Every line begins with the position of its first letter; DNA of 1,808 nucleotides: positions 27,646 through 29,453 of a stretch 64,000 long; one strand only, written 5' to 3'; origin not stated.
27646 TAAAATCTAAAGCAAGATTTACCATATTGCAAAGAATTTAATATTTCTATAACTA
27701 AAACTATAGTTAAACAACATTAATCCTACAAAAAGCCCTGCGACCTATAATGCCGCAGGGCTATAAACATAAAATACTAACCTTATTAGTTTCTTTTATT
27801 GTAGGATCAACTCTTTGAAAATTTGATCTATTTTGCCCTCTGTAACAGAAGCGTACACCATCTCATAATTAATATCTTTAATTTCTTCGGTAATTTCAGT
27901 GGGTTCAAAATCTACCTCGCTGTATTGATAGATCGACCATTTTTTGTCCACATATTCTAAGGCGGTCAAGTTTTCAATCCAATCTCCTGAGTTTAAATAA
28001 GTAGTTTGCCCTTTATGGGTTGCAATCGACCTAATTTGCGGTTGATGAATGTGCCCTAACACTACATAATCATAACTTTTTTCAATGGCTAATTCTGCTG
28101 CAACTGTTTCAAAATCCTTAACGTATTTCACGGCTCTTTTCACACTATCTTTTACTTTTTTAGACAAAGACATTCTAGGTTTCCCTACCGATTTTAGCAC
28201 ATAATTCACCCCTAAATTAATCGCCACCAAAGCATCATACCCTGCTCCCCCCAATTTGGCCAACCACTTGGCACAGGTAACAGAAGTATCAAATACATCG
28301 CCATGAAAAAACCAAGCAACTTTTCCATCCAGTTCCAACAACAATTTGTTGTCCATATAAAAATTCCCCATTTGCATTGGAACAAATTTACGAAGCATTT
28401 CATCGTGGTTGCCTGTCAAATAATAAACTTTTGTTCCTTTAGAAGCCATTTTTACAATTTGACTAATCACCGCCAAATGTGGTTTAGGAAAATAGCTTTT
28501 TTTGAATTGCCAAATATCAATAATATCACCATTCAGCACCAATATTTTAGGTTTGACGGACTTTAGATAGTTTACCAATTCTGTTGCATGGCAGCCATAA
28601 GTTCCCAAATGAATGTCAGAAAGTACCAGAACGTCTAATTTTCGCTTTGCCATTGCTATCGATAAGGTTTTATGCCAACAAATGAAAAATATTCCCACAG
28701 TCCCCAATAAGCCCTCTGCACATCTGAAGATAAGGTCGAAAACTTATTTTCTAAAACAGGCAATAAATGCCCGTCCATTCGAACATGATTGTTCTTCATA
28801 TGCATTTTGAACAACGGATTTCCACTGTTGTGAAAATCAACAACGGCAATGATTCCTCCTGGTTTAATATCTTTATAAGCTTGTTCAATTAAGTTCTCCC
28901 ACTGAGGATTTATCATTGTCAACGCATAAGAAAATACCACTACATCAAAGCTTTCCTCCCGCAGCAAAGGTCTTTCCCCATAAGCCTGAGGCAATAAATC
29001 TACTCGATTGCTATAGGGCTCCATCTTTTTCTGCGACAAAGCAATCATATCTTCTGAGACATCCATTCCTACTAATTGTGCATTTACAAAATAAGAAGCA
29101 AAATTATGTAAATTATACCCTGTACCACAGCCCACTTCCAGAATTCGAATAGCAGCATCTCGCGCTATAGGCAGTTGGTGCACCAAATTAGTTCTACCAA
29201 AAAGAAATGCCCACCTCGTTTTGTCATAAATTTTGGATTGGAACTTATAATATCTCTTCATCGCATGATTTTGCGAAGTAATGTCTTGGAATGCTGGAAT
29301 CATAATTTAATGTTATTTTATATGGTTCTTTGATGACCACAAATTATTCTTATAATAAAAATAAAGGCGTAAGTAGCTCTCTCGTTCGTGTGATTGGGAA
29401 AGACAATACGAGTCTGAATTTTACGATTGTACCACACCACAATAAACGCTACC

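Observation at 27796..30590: PlcP-like phosphoesterase, BtaB-like methyltransferase and BtaA-like (DUF3419) operon: candidate betaine-lipid (DGTS) remodelling cassette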

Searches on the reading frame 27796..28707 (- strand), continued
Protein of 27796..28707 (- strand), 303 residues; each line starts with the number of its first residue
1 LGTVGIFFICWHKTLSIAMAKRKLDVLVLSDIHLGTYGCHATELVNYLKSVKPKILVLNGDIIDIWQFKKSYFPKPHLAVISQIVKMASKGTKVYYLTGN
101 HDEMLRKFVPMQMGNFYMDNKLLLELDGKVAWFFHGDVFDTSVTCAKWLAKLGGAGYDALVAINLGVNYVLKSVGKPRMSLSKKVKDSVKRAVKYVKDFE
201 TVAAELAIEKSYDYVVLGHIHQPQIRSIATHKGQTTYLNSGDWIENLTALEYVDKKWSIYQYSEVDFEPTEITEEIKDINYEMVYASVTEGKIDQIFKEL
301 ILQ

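Call 75: search_protein_families(library=ncbifam, proteins=[L008:5311-5991:+, L011:2965-3810:+, L015:4001-4780:+, L013:3968-4849:+, L014:3977-4747:+, L014:4744-5898:+], max_evalue=0.00001)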
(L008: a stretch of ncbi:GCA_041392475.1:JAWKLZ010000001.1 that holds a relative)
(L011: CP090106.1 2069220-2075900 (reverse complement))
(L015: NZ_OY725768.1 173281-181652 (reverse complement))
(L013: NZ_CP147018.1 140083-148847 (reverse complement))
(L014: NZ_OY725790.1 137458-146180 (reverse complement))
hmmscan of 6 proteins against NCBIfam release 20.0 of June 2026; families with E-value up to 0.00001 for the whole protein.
L008:5311-5991:+ (226 aa): 91 families (the best 25 are shown)
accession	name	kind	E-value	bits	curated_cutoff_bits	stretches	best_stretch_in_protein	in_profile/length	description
TIGR02154.1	PhoB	equivalog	8.4e-63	211.7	296.2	1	7-225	4-226/226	phosphate regulon transcriptional regulator PhoB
NF053854.1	RespRegPhoBBctds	equivalog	7.4e-57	192.3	270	1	8-224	1-224/225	two-component system response regulator PhoB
NF040534.1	resp_reg_YycF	equivalog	1.2e-54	185.1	340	1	7-223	2-226/231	response regulator YycF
NF040689.1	MtrAB_MtrA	equivalog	6.8e-53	179.2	300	1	8-223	1-217/219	MtrAB system response regulator MtrA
NF041733.1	resp_reg_CseB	equivalog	2.7e-50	170.9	350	1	7-224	2-226/228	two-component system response regulator CseB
NF045944.1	ResRegRpaBCyano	equivalog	3.4e-50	170.6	330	1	9-225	1-228/229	response regulator transcription factor RpaB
NF007982.1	PRK10710.1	equivalog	1.1e-49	169.2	380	1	5-226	7-229/235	envelope stress response regulator BaeR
NF008296.0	PRK11083.1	equivalog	2.9e-48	164.3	273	1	5-224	3-225/228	two-component system response regulator CreB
NF033117.2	vanR_ACDEGLN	exception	2.9e-47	161.1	350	1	8-224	1-225/226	VanR-ABDEGLN family response regulator transcription factor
NF033120.0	vanR_FM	exception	2.5e-45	154.9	460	1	6-225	4-230/231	vancomycin resistance response regulator transcription factor, VanR-F/VanR-M family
NF007546.0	PRK10161.1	equivalog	1.2e-42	146.1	471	1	7-225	4-226/229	phosphate response regulator transcription factor PhoB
TIGR01387.1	cztR_silR_copR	subfamily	7e-42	143.5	279.2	1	8-224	1-218/218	heavy metal response regulator transcription factor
NF041209.1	resp_regPieR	equivalog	1.3e-38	132.9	450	1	7-225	2-228/231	two component system response regulator PieR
NF000401.1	vanR-A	exception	1.9e-37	128.9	500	1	7-225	4-230/231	vancomycin resistance response regulator transcription factor VanR-A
NF008567.0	PRK11517.1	equivalog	2.1e-37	128.6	353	1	6-226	1-220/223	response regulator transcription factor HprR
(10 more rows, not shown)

L011:2965-3810:+ (281 aa): 6 families
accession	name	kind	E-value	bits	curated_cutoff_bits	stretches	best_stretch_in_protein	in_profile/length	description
NF003118.0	PRK04036.1-3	equivalog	6.8e-11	41.8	445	1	9-96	220-321/481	DNA-directed DNA polymerase II small subunit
TIGR01854.1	lipid_A_lpxH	equivalog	5.5e-10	38.9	190.35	1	17-242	1-227/231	UDP-2,3-diacylglucosamine diphosphatase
NF003743.0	PRK05340.1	equivalog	9.3e-10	38.1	134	1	16-244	3-232/242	UDP-2,3-diacylglucosamine diphosphatase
TIGR00040.1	yfcE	subfamily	3.7e-08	33.6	56.25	0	16-101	2-64/158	YfcE family phosphodiesterase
TIGR04123.1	P_estr_lig_assc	hypoth_equivalog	3e-07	30.1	150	0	29-101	50-119/207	ligase-associated DNA damage response endonuclease PdeM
NF006988.0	PRK09453.1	equivalog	3e-06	27.2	117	0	16-94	2-74/183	phosphodiesterase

L015:4001-4780:+ (259 aa): 2 families
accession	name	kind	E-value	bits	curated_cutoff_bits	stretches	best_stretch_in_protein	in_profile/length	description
NF003743.0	PRK05340.1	equivalog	8.9e-22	77.4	134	1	1-245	2-237/242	UDP-2,3-diacylglucosamine diphosphatase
TIGR01854.1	lipid_A_lpxH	equivalog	1.4e-18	67.1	190.35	1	4-238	2-227/231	UDP-2,3-diacylglucosamine diphosphatase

L013:3968-4849:+ (293 aa): 2 families
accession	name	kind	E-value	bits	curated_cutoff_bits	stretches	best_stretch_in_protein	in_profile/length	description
NF003743.0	PRK05340.1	equivalog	7.9e-19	67.8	134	1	11-235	3-208/242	UDP-2,3-diacylglucosamine diphosphatase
TIGR01854.1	lipid_A_lpxH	equivalog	2.2e-14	53.3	190.35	1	35-192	17-169/231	UDP-2,3-diacylglucosamine diphosphatase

L014:3977-4747:+ (256 aa): 4 families
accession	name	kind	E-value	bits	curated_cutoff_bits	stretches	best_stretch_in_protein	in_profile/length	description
NF003743.0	PRK05340.1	equivalog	5.4e-12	45.4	134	1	8-214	3-204/242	UDP-2,3-diacylglucosamine diphosphatase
NF006988.0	PRK09453.1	equivalog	4.6e-10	39.6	117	1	10-128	4-110/183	phosphodiesterase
TIGR00040.1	yfcE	subfamily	6.6e-07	29.5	56.25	0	10-132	4-95/158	YfcE family phosphodiesterase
NF003118.0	PRK04036.1-3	equivalog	1.5e-06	27.4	445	0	10-88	229-319/481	DNA-directed DNA polymerase II small subunit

L014:4744-5898:+ (384 aa): 1 family
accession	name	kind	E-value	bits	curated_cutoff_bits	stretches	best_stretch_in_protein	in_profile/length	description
TIGR00661.1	MJ1255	subfamily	2e-18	66.7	195.9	1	2-324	1-304/321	MJ1255/VC2487 family glycosyltransferase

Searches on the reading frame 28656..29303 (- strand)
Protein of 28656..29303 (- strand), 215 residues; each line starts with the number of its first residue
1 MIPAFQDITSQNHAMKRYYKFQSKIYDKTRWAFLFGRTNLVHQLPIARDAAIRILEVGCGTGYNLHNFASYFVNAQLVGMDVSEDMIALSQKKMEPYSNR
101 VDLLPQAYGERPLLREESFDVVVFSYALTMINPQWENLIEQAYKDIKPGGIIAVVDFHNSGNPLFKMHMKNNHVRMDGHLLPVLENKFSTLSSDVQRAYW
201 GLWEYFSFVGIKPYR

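Call 3: search_protein_families(library=pfam, proteins=[window:28656-29303:-], max_evalue=0.01)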
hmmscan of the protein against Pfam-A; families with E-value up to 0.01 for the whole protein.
window:28656-29303:- (215 aa): 15 families
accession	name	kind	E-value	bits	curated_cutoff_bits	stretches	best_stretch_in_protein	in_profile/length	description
PF13649.12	Methyltransf_25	-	7.7e-18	65.4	27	1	54-150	1-97/97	Methyltransferase domain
PF08242.18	Methyltransf_12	-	3.2e-16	60.3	30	1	55-152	1-98/98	Methyltransferase domain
PF08241.18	Methyltransf_11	-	3.6e-15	56.8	21.2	1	55-153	1-94/95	Methyltransferase domain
PF13847.12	Methyltransf_31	-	6.8e-14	52.2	27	1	50-172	3-126/145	Methyltransferase domain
PF13489.12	Methyltransf_23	-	1.2e-13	51.5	27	1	41-173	13-124/164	Methyltransferase domain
PF01209.24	Ubie_methyltran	-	2e-10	40.8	20.1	1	51-169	48-166/233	ubiE/COQ5 methyltransferase family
PF01135.25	PCMT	-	2.3e-05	24.7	20.3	1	50-170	73-187/210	Protein-L-isoaspartate(D-aspartate) O-methyltransferase (PCMT)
PF01795.25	Methyltransf_5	-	0.00011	22.3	27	0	135-188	219-273/309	MraW methylase family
PF05175.20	MTS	-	0.00023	21.3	23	1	40-161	23-145/170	Methyltransferase small domain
PF02353.26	CMAS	-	0.0004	20.2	27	1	53-154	65-164/273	Mycolic acid cyclopropane synthetase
PF08123.19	DOT1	-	0.0037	17.3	23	1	9-110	6-102/205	Histone methylation protein DOT1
PF08003.17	Methyltransf_9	-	0.0065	15.9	23.8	1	53-125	118-188/315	Protein of unknown function (DUF1698)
PF11659.14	DUF3261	-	0.0066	16.7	22.3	0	152-200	28-75/137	Protein of unknown function (DUF3261)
PF06325.19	PrmA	-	0.0082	16.1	22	0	53-153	164-257/296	Ribosomal protein L11 methyltransferase (PrmA)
PF09445.16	Methyltransf_15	-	0.0093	16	22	0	53-104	3-54/165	RNA cap guanine-N2 methyltransferase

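Call 4: search_protein_families(library=ncbifam, proteins=[window:28656-29303:-], max_evalue=0.01)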
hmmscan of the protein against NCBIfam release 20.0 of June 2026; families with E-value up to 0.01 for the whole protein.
window:28656-29303:- (215 aa): 44 families (the best 25 are shown)
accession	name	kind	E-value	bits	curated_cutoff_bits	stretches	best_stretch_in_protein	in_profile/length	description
NF043040.1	corrin_prot_MT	hypoth_equivalog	1.5e-14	54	180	1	24-161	13-154/216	corrinoid protein-associated methyltransferase CpaM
NF001244.0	PRK00216.1-5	equivalog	4.7e-12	45.7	216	1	50-169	50-168/236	bifunctional demethylmenaquinone methyltransferase/2-methoxy-6-polyprenyl-1,4-benzoquinol methylase UbiE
TIGR01934.1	MenG_MenH_UbiE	subfamily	3e-11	43.1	158.35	1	49-167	38-154/223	ubiquinone/menaquinone biosynthesis methyltransferase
TIGR02072.1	BioC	equivalog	6.9e-11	42.4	184.95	1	39-158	22-136/244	malonyl-ACP O-methyltransferase BioC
NF045667.1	MTase_DVU1556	equivalog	3.4e-09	36.5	155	1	49-162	21-127/213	DVU_1556 family methyltransferase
NF040539.1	AST_met_ArsM_2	exception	5.4e-09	36.3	240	1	46-158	52-167/262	putative arsinothricin biosynthesis methyltransferase ArsM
NF045882.1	PLipidMtase_Leg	equivalog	1.3e-08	34.9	390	1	15-170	6-159/207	phospholipid N-methyltransferase PmtA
NF041536.1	ArsM_DUF2284_UU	exception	1.7e-08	33.3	575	1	53-160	79-186/459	arsenite methyltransferase/DUF2284 domain selenoprotein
NF041537.1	ArsM_AhpD_UU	exception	2.3e-08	33.2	510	1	53-157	79-183/345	arsenite methyltransferase/AhpD domain selenoprotein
NF001243.0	PRK00216.1-4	equivalog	3.5e-08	33.1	235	1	50-167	47-164/237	demethylmenaquinone methyltransferase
TIGR02752.1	MenG_heptapren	equivalog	4.6e-08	32.9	419.85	1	50-166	45-161/231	demethylmenaquinone methyltransferase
NF004452.0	PRK05785.1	equivalog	1.4e-07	31.2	207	1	7-129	3-121/228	hypothetical protein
NF001241.0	PRK00216.1-2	equivalog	1.7e-07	31.1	327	1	47-171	48-164/231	demethylmenaquinone methyltransferase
TIGR04188.1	methyltr_grsp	subfamily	3.5e-07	29.9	380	1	52-182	109-231/363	ATP-grasp peptide maturase system methyltransferase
NF010703.0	PRK14103.1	equivalog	4.5e-07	29.5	320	1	46-161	25-131/256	trans-aconitate 2-methyltransferase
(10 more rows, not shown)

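Call 74: search_solved_structures(query=window:28656-29303:-, max_evalue=0.0001)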
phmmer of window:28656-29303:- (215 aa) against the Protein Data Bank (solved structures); distinct sequences matched with E-value up to 0.0001: 9.
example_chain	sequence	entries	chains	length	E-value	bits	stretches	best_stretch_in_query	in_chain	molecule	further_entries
8ys9_A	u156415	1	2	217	1.3e-08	38.2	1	14-155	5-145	Phosphatidylethanolamine N-methyltransferase/phosphatidyl-N-methylethanolamine N-methyltra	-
6uak_A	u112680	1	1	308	8.6e-08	35.5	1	48-157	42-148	SAM dependent methyltransferase LahSB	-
5wp5_A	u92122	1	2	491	2.3e-06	30.8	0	52-162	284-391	Phosphomethylethanolamine N-methyltransferase 2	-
5doo_A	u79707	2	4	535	4.1e-06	30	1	52-157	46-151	protein lysine methyltransferase 2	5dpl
1m6y_A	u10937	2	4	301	7e-06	29.2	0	54-114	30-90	S-adenosyl-methyltransferase mraW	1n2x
8rdl_A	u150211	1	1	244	8.3e-06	29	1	53-152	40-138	ToxA protein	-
2gs9_A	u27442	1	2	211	1.8e-05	27.9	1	53-154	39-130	Hypothetical protein TT1324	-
3mgg_A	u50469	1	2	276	4.6e-05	26.6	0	51-158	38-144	Methyltransferase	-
9sls_A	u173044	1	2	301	7.6e-05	25.9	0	48-156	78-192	Methyltransferase type 12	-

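Call 78: find_homologous_proteins(query=window:28656-29303:-)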
Query window:28656-29303:- (215 aa): 630 proteins with E <= 0.001 among 757 candidates; the best 120 are listed.
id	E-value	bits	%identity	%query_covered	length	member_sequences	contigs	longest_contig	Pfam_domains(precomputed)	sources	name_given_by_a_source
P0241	5.5e-144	495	100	100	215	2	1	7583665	PF13847.13,PF13489.13,PF05175.21,PF13649.13,PF01135.26,PF01209.25,PF08241.19,PF08242.19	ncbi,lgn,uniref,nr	ncbi:class I SAM-dependent methyltransferase [Aureispira anguillae]|uniref:Class I SAM-dependent met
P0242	5.1e-125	433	87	100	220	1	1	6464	PF13847.13,PF13489.13,PF05175.21,PF13649.13,PF01135.26,PF01209.25,PF08241.19,PF08242.19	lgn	-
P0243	4.0e-118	411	82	100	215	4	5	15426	PF13847.13,PF01795.26,PF13489.13,PF05175.21,PF13649.13,PF01135.26,PF01209.25,PF08241.19,PF08242.19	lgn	-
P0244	2.7e-117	408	83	100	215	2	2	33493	PF13847.13,PF01795.26,PF13489.13,PF05175.21,PF13649.13,PF01135.26,PF01209.25,PF08241.19,PF08242.19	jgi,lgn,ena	-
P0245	1.1e-116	406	82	100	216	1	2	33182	PF13847.13,PF01795.26,PF13489.13,PF05175.21,PF13649.13,PF01135.26,PF01209.25,PF08241.19,PF08242.19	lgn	-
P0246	5.0e-107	375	75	100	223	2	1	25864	PF13847.13,PF01795.26,PF13489.13,PF05175.21,PF13649.13,PF01135.26,PF01209.25,PF08241.19,PF08242.19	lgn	-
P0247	4.5e-106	371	75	100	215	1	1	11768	PF13847.13,PF13489.13,PF05175.21,PF13649.13,PF01135.26,PF01209.25,PF08241.19,PF08242.19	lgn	-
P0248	5.7e-105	368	75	100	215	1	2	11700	PF13847.13,PF13489.13,PF05175.21,PF13649.13,PF01135.26,PF01209.25,PF08241.19,PF08242.19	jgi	-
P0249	3.1e-103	362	73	100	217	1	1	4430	PF13847.13,PF01795.26,PF13489.13,PF13649.13,PF01135.26,PF01209.25,PF08241.19,PF08242.19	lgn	-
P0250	1.6e-102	360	73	100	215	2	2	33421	PF13847.13,PF01795.26,PF13489.13,PF05175.21,PF13649.13,PF01135.26,PF01209.25,PF08241.19,PF08242.19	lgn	-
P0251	1.0e-99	351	72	100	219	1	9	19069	PF13847.13,PF01795.26,PF13489.13,PF13649.13,PF01135.26,PF01209.25,PF08241.19,PF08242.19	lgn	-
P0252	2.6e-75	271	57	99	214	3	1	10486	PF13847.13,PF13489.13,PF05175.21,PF13649.13,PF01135.26,PF01209.25,PF08241.19,PF08242.19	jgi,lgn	jgi:S-adenosylmethionine-diacylgycerolhomoserine-N-methlytransferase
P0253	3.8e-75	270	60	95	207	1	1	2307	PF13847.13,PF13489.13,PF13649.13,PF02390.24,PF01209.25,PF08241.19,PF08242.19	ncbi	ncbi:MAG: class I SAM-dependent methyltransferase [Bacteroidota bacterium]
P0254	5.7e-75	270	59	98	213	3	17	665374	PF13847.13,PF13489.13,PF05175.21,PF13649.13,PF02390.24,PF01209.25,PF08241.19,PF08242.19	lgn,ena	-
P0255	9.5e-74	266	55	99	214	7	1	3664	PF13847.13,PF00398.27,PF13489.13,PF05175.21,PF13649.13,PF01135.26,PF01209.25,PF08241.19,PF08242.19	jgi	-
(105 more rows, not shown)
